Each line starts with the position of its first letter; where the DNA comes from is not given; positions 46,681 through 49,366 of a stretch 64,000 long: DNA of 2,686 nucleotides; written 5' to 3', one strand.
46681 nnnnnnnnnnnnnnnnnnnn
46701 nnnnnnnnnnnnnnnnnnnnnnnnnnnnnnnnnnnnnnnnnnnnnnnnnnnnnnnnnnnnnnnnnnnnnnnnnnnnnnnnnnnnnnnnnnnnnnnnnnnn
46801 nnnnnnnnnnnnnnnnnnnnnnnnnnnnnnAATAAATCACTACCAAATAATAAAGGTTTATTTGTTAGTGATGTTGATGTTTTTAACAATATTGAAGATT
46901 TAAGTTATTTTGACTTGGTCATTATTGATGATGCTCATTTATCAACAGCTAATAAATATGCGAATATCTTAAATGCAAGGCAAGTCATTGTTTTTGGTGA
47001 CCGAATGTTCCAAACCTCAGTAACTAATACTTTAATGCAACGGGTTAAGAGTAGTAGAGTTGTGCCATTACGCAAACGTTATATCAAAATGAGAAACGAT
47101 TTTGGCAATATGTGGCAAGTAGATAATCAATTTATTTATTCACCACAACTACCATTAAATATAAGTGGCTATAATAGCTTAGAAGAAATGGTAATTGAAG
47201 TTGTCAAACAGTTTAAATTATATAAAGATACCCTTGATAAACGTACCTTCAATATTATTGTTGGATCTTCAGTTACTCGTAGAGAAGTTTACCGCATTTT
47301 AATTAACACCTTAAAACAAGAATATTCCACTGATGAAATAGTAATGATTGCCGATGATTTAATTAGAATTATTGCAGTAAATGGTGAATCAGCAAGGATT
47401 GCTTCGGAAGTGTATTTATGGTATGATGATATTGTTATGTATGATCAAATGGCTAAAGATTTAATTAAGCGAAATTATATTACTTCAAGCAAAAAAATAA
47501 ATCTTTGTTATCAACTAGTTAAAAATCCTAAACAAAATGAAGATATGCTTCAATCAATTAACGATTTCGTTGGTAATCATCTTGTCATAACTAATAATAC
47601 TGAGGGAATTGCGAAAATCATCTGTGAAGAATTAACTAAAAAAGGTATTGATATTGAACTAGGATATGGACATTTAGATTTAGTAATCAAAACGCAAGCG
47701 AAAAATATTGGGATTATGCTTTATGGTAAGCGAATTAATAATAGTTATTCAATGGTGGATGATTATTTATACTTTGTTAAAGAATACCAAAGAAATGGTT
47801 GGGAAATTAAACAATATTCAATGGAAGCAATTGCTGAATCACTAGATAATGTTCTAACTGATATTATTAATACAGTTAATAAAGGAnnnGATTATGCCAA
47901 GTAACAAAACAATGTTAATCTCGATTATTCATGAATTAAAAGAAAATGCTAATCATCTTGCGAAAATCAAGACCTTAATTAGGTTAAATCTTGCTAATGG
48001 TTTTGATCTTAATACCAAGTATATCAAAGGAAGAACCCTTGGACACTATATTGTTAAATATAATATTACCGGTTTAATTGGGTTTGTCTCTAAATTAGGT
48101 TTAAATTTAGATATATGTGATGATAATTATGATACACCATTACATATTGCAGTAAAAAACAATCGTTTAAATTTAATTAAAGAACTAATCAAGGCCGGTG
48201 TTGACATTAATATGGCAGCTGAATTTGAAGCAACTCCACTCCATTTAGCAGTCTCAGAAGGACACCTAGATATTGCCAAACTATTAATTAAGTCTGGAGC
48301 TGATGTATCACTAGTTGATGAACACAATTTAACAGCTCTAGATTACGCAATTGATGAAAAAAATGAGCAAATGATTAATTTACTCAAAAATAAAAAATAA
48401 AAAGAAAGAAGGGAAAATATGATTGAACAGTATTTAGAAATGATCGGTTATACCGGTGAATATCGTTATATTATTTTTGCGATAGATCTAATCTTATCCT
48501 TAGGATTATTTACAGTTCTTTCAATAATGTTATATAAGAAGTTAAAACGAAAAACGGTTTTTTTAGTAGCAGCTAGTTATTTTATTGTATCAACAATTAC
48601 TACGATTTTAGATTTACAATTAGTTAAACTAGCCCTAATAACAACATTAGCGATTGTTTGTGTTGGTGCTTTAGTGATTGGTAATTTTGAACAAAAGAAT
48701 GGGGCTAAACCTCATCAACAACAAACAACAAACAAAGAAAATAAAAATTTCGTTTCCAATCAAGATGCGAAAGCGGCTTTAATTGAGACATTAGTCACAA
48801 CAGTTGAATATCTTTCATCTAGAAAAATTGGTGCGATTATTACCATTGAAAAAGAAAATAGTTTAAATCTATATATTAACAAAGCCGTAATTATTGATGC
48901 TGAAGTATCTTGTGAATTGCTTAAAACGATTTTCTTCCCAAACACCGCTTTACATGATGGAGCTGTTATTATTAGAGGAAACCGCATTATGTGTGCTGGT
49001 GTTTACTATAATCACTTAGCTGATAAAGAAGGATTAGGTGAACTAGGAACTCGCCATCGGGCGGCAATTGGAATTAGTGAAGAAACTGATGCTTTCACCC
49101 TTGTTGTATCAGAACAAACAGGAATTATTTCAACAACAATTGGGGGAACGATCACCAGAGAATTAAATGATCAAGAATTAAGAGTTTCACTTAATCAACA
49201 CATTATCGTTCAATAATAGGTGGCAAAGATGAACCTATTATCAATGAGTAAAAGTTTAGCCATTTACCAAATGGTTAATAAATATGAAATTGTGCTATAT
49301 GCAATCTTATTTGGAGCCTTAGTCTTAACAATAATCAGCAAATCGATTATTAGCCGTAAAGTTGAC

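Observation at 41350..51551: Remodelled clpC-radA-disA-yacL-ispDF neighbourhood: giant SF1-like NTPase, ankyrin protein and CdaA-type cyclase replace radA and disA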

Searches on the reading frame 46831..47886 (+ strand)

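Call 103: search_protein_families(library=pfam, proteins=[window:46831-47886:+], max_evalue=1)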
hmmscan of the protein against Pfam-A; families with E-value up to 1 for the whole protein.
window:46831-47886:+ (352 aa): 2 families
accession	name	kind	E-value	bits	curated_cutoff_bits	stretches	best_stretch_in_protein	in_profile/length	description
PF04851.21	ResIII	-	0.011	16.1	22.5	1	23-50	122-150/164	Type III restriction enzyme, res subunit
PF02829.19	3H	-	0.035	14.8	25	1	200-273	26-96/97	3H domain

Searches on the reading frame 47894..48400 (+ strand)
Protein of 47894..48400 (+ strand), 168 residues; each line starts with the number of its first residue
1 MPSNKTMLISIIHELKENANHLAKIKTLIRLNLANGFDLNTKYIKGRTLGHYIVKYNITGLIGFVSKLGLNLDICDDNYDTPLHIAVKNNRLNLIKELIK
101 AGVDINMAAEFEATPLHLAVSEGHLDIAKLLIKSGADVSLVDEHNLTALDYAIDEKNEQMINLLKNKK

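Call 4: search_protein_families(library=pfam, proteins=[window:47894-48400:+], max_evalue=0.01)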
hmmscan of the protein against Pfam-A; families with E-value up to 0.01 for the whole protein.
window:47894-48400:+ (168 aa): 5 families
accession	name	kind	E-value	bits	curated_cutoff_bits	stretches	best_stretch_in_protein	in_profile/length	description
PF12796.13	Ank_2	-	2.9e-21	76.3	27.3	2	94-165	12-80/90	Ankyrin repeats (3 copies)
PF00023.36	Ank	-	1.6e-20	72.5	21.1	2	114-142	4-32/33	Ankyrin repeat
PF13637.12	Ank_4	-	5.5e-20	71.4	22.7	3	86-132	4-50/50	Ankyrin repeats (many copies)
PF13857.12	Ank_5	-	3.4e-18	66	27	2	98-152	1-56/56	Ankyrin repeats (many copies)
PF13606.12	Ank_3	-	5.8e-18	63.3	22.3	2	79-107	2-30/30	Ankyrin repeat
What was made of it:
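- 47894..48400 (+): Cytoplasmic ankyrin-repeat protein (168 aa): an N-terminal helix followed by about four ANK repeats. The acidic hairpin tips are conserved. Pfam Ank families, E = 1e-18 to 1e-21 (call 4).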

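Call 5: search_protein_families(library=ncbifam, proteins=[window:47894-48400:+], max_evalue=0.01)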
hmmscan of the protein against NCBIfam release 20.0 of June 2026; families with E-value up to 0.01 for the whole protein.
window:47894-48400:+ (168 aa): 9 families
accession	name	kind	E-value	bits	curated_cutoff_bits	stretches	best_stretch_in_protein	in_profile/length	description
NF043029.1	T4SS_AnkY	equivalog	1.8e-17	63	600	2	110-164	456-510/543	Dot/Icm T4SS effector AnkY/LegA9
NF043028.1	T4SS_AnkX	equivalog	2.8e-12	45.6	1400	1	83-165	552-635/938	Dot/Icm T4SS effector AnkN/AnkX/LegA8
NF041931.2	MzaA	equivalog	6e-12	45.2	800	1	112-166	35-89/726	MZA anti-phage system associated sigma-70 family RNA polymerase sigma factor MzaA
NF043023.1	T4SS_AnkH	equivalog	1.3e-10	40.7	600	1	48-166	2-119/467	Dot/Icm T4SS effector AnkH/LegA3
NF043022.1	T4SS_AnkG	equivalog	1.8e-09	36.9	500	1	74-164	360-455/455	Dot/Icm T4SS effector AnkG/AnkZ/LegA7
TIGR00870.1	trp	subfamily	1.2e-07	30.2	498.75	2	81-109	133-161/747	transient-receptor-potential calcium channel protein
NF043019.1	T4SS_AnkC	equivalog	2.4e-06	26.7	450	1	23-150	104-240/459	Dot/Icm T4SS effector AnkC/LegA12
NF043021.1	T4SS_AnkF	equivalog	0.00011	20.7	1000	1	82-145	588-652/917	Dot/Icm T4SS effector AnkF/LegA14/Ceg31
NF043027.1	T4SS_AnkQ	equivalog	0.00033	19.4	700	1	79-153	293-372/496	Dot/Icm T4SS effector AnkQ/LegA10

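Call 7: search_protein_families(library=padloc, proteins=[window:47894-48400:+], max_evalue=0.01)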
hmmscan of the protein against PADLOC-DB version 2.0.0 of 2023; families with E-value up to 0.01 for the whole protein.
window:47894-48400:+ (168 aa): 3 families
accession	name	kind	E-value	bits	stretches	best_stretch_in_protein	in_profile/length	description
PDLC04783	PDC-M72A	-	6.9e-17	59.8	1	27-161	244-383/392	-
PDLC02908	Ankyrin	-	1.2e-07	28.5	2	105-164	729-788/880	-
PDLC02203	MzaA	-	4.1e-06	23.3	0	54-107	19-72/683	-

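Call 50: find_related_loci(query=A4, collection=metagenome_contigs, flank=8000)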
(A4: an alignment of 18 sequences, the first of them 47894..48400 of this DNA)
Query A4 (168 aa) in metagenome_contigs; peptide patterns used: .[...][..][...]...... (x = any residue, [..] = any of these).
160 stretches matched a pattern; 130 encode a relative of the query (tblastn E <= 1e-3); the best 80 are kept; 80 distinct loci.
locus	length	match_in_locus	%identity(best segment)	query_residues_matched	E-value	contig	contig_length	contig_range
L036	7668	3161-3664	71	1-168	5e-78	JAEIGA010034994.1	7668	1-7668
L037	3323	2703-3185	68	1-161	2e-72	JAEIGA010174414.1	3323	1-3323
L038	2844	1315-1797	70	1-161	8e-73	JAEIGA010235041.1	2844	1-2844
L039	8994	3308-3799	57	1-164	8e-61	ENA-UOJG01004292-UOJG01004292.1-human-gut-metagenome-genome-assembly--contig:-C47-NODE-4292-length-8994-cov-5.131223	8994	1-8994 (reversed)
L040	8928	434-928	53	3-167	4e-51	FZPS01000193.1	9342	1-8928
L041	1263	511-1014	49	1-168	7e-52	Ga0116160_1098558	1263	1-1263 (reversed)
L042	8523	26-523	48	3-168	5e-48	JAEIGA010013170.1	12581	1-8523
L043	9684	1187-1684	51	4-168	1e-47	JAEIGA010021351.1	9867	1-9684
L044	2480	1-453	53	14-164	1e-47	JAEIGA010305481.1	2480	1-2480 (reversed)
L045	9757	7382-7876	47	1-165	8e-47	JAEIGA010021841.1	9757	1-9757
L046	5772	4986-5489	48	1-168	1e-46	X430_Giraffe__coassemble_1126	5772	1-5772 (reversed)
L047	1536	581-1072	49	1-164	3e-47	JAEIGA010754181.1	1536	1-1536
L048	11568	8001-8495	47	1-165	6e-46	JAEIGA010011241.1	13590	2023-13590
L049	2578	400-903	48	1-168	4e-46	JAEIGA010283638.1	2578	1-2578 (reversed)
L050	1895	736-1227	47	4-167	2e-46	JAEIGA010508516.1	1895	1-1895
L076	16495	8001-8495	45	4-168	7e-37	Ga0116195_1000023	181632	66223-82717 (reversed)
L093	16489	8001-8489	41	3-161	4e-31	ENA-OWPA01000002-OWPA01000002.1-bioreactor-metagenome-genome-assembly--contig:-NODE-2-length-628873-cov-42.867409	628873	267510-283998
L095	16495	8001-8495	36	4-168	6e-30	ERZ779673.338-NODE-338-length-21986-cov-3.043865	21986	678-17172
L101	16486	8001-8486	38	3-164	6e-29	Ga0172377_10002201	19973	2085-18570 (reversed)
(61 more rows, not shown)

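Call 60: search_solved_structures(query=A4, max_evalue=1e-10, show_alignments=0)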
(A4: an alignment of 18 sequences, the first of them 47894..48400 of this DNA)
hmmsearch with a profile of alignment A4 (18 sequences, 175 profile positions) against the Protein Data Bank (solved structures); distinct sequences matched with E-value up to 1e-10: 448 (the best 60 are shown).
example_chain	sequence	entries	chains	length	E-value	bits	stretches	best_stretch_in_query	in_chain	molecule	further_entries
7tw3_G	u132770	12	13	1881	3.3e-117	391.4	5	44-153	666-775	Ankyrin-1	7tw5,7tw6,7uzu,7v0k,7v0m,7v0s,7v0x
4rlv_A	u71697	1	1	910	4.5e-116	387.7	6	44-140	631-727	Ankyrin-1, Ankyrin-2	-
6mol_A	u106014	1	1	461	3.2e-102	342.6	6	73-170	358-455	Monoextended DARPin R12 (M_R12)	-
5y4d_A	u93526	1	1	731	1.1e-101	340.8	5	44-139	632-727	Ankyrin-1,Ankyrin-2,Ankyrin-2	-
5vkq_A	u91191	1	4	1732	3.7e-101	339.1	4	76-170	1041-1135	No mechanoreceptor potential C isoform L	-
5le2_A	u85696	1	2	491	2e-100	336.7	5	73-167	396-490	DDD_D12_15_D12_15_D12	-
5leb_A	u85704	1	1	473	2.6e-99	333.1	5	75-167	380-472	DDD_D12_06_D12_06_D12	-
5lec_A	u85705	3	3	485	5.7e-98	328.7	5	75-167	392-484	DDD_D12_12_D12_12_D12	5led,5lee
9goa_A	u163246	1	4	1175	1.8e-92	310.9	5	35-167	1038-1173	Alpha-latrotoxin-Lt1a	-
9go9_A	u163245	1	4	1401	3.2e-92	310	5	35-169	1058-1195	Alpha-latrotoxin-Lt1a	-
7ptx_A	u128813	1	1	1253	1.9e-90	304.2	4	41-166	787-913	Alpha-latrocrustotoxin-Lt1a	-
5le9_A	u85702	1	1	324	2.1e-73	248.7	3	75-167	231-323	DD_Off7_09_3G124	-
5lel_A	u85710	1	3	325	5.9e-73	247.3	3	76-167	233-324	DD_Off7_10_3G124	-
5lea_A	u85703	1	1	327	3.6e-72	244.7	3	78-167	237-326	DD_Off7_12_3G124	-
5ma3_A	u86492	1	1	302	2.4e-71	242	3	61-167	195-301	R11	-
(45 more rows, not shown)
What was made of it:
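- On Ankyrin-repeat proteins: PDB profile hits to ankyrin and DARPins reach 1e-117 (call 60).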

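Call 86: search_protein_families(library=pfam, proteins=[L093:9807-11390:+, L076:9817-11100:+, L095:9364-10701:+, L101:9837-11390:+, L093:9424-9810:+, L093:11380-11931:+], max_evalue=1)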
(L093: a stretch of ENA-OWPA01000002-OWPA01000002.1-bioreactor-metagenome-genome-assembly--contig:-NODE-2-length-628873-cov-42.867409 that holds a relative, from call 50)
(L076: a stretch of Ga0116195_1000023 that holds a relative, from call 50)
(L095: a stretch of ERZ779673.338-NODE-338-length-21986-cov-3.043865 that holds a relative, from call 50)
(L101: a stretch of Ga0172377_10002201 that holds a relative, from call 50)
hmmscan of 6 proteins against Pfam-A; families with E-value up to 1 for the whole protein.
L093:9807-11390:+ (527 aa): 3 families
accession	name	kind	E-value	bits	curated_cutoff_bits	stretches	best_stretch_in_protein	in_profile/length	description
PF00990.26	GGDEF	-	0.0045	17.2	23.8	1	391-483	61-154/161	Diguanylate cyclase, GGDEF domain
PF21353.3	Per3-like_PAS-A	-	0.086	13.3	27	1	254-294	12-53/123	Period circadian protein homolog 3-like, PAS-A domain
PF00989.32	PAS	-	0.11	12.9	22.6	0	239-293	6-67/113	PAS fold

L076:9817-11100:+ (427 aa): 3 families
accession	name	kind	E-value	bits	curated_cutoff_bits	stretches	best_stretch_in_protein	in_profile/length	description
PF13426.13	PAS_9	-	3.7e-05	24.4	27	1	120-220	2-87/103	PAS domain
PF08447.18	PAS_3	-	0.0019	18.9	25.6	1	283-357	5-83/89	PAS fold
PF00989.32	PAS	-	0.003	18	22.6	1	121-162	13-54/113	PAS fold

L095:9364-10701:+ (445 aa): 2 families
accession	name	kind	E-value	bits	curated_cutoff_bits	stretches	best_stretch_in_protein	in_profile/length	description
PF08869.16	XisI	-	0.00087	20.1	25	1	216-292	22-99/110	XisI protein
PF08447.18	PAS_3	-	0.094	13.4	25.6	0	193-233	20-63/89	PAS fold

L101:9837-11390:+ (517 aa): 1 family
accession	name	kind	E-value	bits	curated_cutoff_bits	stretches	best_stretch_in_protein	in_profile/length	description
PF22990.1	ABHD16_N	-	0.06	13.8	27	1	34-98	40-100/125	Phosphatidylserine Lipase ABHD16 N-terminal domain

L093:9424-9810:+ (128 aa): 1 family
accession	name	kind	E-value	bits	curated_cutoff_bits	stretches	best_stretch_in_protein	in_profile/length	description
PF02142.27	MGS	-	2.7e-19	69.5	24.1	1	21-113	2-94/94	MGS-like domain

L093:11380-11931:+ (183 aa): 1 family
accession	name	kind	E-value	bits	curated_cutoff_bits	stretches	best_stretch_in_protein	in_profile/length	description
PF01812.26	5-FTHF_cyc-lig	-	1.4e-26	94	27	1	8-175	1-186/186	5-formyltetrahydrofolate cyclo-ligase family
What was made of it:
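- On PAS-domain sensor proteins: The L076 ortholog gives PAS_9 at E = 4e-5, which is sub-threshold (call 86).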

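Call 98: list_cluster_members(proteins=[P0068, P0001, window:47894-48400:+])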
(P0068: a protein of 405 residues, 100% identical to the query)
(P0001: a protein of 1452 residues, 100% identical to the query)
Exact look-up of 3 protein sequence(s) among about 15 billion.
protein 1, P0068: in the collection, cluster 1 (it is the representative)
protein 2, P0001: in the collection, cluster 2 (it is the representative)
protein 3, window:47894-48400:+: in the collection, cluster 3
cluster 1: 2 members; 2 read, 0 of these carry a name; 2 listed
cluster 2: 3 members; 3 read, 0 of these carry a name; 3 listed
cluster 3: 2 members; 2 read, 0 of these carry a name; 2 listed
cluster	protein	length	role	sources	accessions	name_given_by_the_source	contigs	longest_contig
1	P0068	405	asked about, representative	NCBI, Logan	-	-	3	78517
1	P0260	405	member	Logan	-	-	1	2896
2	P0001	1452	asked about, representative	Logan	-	-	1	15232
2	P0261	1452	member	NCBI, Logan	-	-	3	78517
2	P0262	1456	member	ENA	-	-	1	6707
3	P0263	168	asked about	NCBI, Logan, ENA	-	-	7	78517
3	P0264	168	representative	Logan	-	-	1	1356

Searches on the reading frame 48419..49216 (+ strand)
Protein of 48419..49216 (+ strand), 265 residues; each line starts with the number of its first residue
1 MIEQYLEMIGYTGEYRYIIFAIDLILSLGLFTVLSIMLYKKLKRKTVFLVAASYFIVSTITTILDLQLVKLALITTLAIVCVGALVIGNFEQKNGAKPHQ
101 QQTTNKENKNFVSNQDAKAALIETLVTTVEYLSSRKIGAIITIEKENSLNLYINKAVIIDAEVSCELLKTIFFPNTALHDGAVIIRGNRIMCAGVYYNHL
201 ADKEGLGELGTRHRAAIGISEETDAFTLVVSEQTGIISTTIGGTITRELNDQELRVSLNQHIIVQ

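Call 4: search_protein_families(library=pfam, proteins=[window:48419-49216:+], max_evalue=0.01)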
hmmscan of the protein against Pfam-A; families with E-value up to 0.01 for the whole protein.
window:48419-49216:+ (265 aa): 2 families
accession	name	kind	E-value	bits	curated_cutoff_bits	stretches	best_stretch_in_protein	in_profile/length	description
PF02457.21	DAC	-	4.2e-38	130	27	1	127-244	2-118/119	DisA bacterial checkpoint controller nucleotide-binding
PF16316.10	DUF4956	-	0.0032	17.7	30.6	1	24-132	47-151/169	Domain of unknown function (DUF4956)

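Call 5: search_protein_families(library=ncbifam, proteins=[window:48419-49216:+], max_evalue=0.01)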
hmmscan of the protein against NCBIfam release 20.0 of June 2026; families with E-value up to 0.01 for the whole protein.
window:48419-49216:+ (265 aa): 5 families
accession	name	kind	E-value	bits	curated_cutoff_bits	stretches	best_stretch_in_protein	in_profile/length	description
TIGR00159.1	TIGR00159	equivalog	1.5e-50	171.9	188.8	1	24-262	13-250/254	diadenylate cyclase CdaA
NF038328.1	c-di-AMP_CdaS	exception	1.4e-36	125.9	225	1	123-245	65-187/191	sporulation-specific diadenylate cyclase CdaS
NF038327.1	c-di-AMP_CdaM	exception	2.9e-35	121.6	225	1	77-255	6-183/196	diadenylate cyclase CdaM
NF010009.0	PRK13482.1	equivalog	2.3e-06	27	201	1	129-243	26-136/357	DNA integrity scanning diadenylate cyclase DisA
NF041371.1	Diadnylcyc_Halo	equivalog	3.4e-06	26.6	430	1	179-252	193-268/270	diadenylate cyclase DacZ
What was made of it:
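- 48419..49216 (+): CdaA-type diadenylate cyclase (265 aa): three N-terminal transmembrane helices and a DAC domain with the DGA and RHR motifs. DisA model scores only 27 bits (calls 4, 5).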

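Call 7: search_protein_families(library=padloc, proteins=[window:48419-49216:+], max_evalue=0.01)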
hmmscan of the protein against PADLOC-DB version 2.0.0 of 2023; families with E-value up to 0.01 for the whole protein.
window:48419-49216:+ (265 aa): 0 families

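Call 59: search_solved_structures(query=window:48419-49216:+, max_evalue=0.00001, show_alignments=1)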
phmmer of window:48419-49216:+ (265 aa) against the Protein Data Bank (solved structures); distinct sequences matched with E-value up to 0.00001: 17.
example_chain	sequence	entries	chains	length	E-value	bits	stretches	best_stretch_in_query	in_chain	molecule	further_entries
4rv7_A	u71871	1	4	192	2.1e-35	125.6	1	119-261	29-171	Diadenylate cyclase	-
6hvl_A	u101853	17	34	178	2.6e-35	125.3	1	120-261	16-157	Diadenylate cyclase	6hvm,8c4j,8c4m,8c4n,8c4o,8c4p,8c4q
6gyw_A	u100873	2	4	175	2.6e-35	125.2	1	112-261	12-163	Diadenylate cyclase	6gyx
7l8n_A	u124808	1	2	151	1.6e-34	122.7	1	120-263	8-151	Diadenylate cyclase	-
6gyy_A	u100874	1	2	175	2.5e-34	122.1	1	112-261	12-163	Diadenylate cyclase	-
9g0g_A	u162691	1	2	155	3.3e-34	121.7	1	115-258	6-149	Cyclic di-AMP synthase CdaA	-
8ogk_A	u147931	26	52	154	3.3e-34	121.7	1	115-258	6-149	Cyclic di-AMP synthase CdaA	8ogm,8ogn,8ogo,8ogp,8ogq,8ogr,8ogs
6huw_A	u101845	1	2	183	3.8e-34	121.4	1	115-258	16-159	Diadenylate cyclase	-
6hvn_A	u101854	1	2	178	4.4e-34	121.2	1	120-261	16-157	Diadenylate cyclase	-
7ojs_H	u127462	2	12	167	1e-33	120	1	117-258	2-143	Cyclic di-AMP synthase CdaA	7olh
8ofg_A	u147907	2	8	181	2.3e-33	118.9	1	117-260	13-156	Diadenylate cyclase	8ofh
8ofo_AAA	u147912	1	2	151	1.7e-32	116.1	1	122-261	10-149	Diadenylate cyclase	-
9g69_C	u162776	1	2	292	5.6e-31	111.1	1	34-252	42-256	Diadenylate cyclase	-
2fb5_A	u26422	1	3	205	1.5e-25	93.3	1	125-245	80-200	hypothetical Membrane Spanning Protein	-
8ofj_B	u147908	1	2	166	1.8e-22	83.2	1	121-255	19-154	Diadenylate cyclase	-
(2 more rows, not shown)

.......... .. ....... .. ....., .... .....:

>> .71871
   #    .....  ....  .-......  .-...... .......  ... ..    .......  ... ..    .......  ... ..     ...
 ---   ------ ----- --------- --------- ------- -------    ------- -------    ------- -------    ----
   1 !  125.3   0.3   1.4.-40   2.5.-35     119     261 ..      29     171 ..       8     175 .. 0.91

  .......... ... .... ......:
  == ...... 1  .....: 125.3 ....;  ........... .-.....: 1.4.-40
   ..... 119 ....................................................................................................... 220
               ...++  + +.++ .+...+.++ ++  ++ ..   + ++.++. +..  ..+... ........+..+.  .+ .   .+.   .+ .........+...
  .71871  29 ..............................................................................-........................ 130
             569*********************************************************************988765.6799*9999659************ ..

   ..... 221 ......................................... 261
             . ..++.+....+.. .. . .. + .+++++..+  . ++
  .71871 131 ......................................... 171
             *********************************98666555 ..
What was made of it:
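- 48419..49216 (+): Alignment to L. monocytogenes CdaA 4RV7 (call 59).
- Checked: CdaA, 48419-49216 (DAC E = 4e-38, with the DGA and RHR motifs; calls 4, 59).
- The cyclase is an ordinary membrane CdaA (call 59).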
